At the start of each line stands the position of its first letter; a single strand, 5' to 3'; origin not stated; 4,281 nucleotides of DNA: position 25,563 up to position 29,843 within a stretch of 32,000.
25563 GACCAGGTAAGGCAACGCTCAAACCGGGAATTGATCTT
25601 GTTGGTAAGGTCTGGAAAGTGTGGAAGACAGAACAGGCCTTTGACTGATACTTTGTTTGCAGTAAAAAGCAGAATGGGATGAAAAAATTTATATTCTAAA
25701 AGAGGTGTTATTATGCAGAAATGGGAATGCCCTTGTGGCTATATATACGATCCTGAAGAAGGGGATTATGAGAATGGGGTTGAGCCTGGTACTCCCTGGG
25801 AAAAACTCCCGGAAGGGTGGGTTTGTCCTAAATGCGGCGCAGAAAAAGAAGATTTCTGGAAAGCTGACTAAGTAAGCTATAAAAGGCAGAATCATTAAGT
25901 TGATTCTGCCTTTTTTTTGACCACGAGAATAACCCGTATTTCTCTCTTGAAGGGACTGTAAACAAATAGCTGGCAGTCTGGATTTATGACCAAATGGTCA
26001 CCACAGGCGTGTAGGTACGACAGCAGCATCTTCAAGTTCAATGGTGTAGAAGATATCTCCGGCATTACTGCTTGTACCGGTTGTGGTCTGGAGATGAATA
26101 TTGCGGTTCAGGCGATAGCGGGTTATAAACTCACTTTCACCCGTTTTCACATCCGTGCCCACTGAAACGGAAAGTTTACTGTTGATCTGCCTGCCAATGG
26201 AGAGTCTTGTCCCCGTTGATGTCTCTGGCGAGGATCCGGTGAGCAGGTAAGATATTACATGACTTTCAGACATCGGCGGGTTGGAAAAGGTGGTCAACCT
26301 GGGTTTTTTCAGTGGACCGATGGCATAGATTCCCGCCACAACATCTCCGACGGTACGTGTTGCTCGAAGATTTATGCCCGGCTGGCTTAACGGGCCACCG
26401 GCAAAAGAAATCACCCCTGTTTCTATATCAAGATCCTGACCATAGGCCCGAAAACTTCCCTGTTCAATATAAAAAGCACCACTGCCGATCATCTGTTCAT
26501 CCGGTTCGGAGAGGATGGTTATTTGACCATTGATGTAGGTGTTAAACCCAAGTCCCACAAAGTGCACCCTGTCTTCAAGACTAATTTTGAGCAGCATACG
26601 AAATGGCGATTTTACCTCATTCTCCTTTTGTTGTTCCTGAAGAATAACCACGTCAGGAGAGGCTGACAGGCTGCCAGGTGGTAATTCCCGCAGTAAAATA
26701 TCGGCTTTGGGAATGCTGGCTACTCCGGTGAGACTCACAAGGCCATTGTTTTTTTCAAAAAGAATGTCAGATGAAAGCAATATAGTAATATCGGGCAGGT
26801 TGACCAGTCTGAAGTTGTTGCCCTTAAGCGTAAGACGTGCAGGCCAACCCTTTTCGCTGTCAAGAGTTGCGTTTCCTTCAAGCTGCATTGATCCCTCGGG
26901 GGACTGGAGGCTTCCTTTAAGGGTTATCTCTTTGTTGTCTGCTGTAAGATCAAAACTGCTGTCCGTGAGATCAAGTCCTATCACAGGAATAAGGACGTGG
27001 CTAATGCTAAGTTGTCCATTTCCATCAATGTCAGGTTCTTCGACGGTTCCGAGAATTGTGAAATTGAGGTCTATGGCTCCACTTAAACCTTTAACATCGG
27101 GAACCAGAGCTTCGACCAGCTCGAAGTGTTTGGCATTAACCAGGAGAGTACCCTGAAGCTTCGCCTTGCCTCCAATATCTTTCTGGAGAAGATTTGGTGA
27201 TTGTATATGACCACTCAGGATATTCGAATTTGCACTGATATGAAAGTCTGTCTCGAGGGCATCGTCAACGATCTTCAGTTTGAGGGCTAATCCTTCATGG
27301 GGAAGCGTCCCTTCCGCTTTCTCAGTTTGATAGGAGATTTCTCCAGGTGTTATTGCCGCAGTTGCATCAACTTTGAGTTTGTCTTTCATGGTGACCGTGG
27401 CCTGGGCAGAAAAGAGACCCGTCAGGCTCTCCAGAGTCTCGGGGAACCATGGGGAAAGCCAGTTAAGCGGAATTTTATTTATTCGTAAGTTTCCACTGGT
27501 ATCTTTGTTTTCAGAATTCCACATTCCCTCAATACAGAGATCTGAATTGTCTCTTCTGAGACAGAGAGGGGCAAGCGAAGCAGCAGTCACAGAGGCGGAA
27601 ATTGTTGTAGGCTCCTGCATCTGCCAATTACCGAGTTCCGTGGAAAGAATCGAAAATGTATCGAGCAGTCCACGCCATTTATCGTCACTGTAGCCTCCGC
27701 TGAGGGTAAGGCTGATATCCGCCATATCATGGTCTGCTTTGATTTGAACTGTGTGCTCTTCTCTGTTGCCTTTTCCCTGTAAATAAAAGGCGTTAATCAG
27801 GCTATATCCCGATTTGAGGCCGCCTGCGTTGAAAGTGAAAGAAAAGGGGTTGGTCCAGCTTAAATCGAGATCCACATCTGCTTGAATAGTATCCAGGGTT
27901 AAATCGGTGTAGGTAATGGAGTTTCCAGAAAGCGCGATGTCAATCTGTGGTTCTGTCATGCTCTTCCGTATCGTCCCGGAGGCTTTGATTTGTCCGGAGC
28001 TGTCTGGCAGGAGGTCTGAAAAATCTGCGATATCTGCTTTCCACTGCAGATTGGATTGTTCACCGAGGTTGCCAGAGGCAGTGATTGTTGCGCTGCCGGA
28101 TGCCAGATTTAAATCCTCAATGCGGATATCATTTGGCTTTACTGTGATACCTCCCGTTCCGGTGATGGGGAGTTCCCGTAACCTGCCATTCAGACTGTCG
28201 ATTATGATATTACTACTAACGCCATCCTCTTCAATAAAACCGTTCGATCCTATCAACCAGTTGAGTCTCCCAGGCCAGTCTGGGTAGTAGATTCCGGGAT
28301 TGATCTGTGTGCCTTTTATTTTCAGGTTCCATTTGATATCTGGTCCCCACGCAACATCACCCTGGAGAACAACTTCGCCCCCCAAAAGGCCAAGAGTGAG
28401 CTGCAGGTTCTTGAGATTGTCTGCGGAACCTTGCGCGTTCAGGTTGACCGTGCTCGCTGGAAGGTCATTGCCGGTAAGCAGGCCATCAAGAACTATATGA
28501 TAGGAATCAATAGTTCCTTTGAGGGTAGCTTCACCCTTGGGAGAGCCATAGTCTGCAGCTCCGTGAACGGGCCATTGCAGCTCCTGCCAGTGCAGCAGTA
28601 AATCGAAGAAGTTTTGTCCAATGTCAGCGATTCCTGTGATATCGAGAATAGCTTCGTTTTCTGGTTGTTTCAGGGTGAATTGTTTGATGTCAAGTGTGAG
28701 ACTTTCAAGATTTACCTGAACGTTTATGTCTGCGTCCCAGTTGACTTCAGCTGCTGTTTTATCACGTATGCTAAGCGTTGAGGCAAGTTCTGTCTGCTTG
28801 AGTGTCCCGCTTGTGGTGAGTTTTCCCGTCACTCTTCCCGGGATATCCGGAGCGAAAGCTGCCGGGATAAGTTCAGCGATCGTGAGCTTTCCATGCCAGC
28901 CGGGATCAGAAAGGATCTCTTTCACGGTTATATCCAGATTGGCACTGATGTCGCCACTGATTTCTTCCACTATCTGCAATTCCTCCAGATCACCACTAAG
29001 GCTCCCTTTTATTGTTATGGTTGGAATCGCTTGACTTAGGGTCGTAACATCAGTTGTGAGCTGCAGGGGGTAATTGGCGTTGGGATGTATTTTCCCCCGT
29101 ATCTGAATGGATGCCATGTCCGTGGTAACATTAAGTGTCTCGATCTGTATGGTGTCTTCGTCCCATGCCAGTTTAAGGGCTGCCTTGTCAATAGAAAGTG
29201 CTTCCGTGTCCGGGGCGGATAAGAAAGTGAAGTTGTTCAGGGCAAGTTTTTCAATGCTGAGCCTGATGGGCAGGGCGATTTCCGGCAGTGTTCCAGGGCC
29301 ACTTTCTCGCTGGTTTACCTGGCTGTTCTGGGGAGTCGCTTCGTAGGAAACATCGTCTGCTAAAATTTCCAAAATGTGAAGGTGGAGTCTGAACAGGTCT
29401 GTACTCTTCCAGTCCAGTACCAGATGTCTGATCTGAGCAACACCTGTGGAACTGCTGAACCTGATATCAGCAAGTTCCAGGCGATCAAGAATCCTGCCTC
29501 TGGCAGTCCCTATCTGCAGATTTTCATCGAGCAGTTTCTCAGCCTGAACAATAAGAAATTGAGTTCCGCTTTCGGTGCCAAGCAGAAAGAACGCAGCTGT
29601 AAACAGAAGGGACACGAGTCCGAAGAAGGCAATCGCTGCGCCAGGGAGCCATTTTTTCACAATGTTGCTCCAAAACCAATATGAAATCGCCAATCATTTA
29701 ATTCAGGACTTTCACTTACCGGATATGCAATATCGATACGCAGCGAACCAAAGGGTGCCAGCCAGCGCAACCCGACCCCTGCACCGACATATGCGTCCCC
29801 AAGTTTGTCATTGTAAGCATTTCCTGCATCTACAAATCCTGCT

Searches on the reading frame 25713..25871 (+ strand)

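Call 8: search_protein_families(library=pfam, proteins=[window:25713-25871:+])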
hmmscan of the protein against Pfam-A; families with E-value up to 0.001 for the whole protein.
window:25713-25871:+ (52 aa): 2 families
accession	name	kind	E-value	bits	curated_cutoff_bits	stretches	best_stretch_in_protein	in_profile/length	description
PF00301.25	Rubredoxin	-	3.5e-20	72.2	23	1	3-48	1-47/47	Rubredoxin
PF21349.2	RUBY_RBDX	-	5.3e-05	23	26.5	0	31-48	14-29/30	Rubrerythrin, rubredoxin-like domain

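Call 25: search_protein_families(library=ncbifam, proteins=[window:25713-25871:+], max_evalue=0.001)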
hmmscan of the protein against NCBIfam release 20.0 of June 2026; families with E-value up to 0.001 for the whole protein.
window:25713-25871:+ (52 aa): 2 families
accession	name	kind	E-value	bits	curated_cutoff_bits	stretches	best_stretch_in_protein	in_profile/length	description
NF045768.1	RubredRD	equivalog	8.6e-22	76.9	90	1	1-48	1-49/54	rubredoxin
NF003954.0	PRK05452.1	equivalog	6e-10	38.6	711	1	4-50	426-473/479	anaerobic nitric oxide reductase flavorubredoxin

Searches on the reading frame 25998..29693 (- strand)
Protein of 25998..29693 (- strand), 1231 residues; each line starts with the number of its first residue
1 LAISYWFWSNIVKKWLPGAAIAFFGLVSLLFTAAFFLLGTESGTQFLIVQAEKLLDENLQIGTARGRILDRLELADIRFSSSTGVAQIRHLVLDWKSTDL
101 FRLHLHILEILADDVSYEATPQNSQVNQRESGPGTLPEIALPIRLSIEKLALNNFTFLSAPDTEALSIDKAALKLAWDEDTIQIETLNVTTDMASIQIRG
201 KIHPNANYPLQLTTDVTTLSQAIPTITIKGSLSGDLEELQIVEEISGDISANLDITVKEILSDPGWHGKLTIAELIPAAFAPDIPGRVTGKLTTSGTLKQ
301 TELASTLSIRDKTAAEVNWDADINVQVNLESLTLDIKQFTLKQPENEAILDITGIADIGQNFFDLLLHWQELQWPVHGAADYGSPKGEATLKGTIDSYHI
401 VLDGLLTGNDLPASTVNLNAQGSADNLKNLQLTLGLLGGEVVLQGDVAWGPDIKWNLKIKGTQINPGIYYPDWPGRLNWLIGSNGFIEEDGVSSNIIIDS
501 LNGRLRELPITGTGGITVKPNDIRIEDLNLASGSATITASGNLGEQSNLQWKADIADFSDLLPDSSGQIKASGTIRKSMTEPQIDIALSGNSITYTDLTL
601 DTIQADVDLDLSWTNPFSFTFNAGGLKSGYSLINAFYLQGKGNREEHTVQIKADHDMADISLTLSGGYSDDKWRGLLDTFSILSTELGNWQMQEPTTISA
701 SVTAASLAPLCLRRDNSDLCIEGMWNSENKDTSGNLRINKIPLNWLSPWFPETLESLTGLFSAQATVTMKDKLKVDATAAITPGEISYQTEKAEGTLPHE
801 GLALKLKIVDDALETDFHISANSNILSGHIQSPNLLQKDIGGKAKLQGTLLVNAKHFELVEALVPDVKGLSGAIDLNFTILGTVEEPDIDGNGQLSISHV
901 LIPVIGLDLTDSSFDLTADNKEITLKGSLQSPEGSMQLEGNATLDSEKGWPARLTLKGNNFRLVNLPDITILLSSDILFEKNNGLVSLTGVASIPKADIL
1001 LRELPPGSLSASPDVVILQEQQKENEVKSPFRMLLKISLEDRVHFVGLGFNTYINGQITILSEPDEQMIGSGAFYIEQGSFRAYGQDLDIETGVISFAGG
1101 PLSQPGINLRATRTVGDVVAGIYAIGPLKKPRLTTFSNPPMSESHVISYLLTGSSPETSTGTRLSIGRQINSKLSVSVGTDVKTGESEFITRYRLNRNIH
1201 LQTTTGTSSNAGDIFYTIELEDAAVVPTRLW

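Call 8: search_protein_families(library=pfam, proteins=[window:25998-29693:-])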
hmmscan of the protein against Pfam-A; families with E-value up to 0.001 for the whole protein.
window:25998-29693:- (1231 aa): 2 families
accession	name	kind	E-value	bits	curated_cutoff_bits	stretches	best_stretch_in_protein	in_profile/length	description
PF04357.19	TamB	-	1.2e-44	153.5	22.4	2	932-1159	9-263/381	TamB, inner membrane protein subunit of TAM complex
PF01203.25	T2SSN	-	5.9e-05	23.7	29.6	0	854-959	78-185/211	Type II secretion system (T2SS), protein N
